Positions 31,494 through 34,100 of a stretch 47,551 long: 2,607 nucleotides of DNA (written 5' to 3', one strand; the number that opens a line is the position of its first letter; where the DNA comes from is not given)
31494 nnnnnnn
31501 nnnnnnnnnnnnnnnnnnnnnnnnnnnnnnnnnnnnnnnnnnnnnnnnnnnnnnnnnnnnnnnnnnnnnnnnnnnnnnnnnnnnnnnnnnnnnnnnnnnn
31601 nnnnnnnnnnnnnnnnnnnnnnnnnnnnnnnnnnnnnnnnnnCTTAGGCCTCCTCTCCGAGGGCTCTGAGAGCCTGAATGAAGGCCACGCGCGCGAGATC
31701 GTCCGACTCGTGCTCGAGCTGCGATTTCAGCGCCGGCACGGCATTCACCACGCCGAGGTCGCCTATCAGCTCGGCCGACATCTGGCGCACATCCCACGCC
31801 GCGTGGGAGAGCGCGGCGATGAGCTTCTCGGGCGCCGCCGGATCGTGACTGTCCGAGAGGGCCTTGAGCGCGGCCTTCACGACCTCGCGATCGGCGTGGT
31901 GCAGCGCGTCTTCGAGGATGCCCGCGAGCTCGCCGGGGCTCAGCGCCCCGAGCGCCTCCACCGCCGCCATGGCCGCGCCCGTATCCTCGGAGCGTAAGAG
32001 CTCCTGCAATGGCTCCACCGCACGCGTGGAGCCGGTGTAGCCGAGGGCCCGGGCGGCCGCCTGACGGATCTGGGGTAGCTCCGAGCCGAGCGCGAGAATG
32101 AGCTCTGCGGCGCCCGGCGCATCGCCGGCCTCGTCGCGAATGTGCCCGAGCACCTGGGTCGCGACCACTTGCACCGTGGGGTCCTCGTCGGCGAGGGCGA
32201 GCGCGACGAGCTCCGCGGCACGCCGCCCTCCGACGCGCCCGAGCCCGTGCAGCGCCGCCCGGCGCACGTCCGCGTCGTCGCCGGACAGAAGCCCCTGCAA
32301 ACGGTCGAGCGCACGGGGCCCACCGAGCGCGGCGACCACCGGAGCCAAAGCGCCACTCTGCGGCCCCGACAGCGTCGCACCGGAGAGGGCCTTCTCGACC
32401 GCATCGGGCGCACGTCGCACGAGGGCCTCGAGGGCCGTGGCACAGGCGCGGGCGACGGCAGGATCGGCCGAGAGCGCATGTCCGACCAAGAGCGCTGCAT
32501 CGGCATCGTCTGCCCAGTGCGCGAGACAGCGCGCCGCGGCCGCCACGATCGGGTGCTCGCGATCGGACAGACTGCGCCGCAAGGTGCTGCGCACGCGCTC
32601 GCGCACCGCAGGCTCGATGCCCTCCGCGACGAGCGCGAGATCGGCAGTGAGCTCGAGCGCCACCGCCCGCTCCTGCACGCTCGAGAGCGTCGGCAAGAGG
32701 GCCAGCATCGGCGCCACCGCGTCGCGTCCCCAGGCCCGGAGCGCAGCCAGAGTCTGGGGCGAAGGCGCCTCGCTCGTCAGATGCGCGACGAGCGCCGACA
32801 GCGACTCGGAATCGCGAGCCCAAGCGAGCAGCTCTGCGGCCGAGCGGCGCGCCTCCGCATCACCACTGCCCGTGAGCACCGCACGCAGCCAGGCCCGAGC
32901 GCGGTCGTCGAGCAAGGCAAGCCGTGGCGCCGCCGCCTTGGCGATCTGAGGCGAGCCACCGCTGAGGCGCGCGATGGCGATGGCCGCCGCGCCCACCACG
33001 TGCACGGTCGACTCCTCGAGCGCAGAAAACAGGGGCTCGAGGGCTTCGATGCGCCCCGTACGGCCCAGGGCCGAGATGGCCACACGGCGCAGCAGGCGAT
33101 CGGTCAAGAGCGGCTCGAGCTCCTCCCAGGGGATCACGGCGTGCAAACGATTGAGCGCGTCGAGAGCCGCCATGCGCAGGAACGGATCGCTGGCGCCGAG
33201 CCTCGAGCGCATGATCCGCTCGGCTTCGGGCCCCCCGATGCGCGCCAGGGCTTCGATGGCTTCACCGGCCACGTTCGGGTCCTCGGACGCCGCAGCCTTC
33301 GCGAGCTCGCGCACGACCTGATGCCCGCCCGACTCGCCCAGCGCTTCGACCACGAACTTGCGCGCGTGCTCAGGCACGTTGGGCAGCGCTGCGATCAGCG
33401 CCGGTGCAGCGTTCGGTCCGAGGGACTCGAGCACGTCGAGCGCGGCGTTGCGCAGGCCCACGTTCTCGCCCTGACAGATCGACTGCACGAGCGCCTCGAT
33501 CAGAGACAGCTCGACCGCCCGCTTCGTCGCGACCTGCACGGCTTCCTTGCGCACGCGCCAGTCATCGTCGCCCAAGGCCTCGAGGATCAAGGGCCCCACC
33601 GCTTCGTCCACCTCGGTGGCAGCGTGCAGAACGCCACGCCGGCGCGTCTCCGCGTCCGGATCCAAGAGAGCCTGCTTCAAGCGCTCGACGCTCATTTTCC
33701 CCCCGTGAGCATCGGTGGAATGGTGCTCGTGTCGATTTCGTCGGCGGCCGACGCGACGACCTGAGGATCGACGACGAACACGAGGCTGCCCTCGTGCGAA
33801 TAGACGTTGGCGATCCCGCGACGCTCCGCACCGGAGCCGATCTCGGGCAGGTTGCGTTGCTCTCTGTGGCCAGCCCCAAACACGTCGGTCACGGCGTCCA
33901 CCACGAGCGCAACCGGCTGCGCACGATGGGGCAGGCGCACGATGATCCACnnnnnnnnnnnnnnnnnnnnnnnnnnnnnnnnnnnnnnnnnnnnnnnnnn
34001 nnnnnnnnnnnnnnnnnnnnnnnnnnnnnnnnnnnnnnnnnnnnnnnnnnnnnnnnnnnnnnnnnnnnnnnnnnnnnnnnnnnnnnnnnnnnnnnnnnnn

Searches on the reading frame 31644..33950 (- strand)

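Call 49: search_protein_families(library=pfam, proteins=[window:31644-33950:-], max_evalue=0.0001)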
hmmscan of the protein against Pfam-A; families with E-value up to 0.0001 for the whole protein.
window:31644-33950:- (768 aa): 3 families
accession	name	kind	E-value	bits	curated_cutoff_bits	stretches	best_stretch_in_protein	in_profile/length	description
PF13646.12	HEAT_2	-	5.4e-57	190.5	27.7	6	616-698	3-87/88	HEAT repeats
PF02985.28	HEAT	-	5e-19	67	23.5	0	120-139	3-22/31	HEAT repeat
PF03130.22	HEAT_PBS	-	8e-05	23.3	20.9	1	628-653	1-26/27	PBS lyase HEAT-like repeat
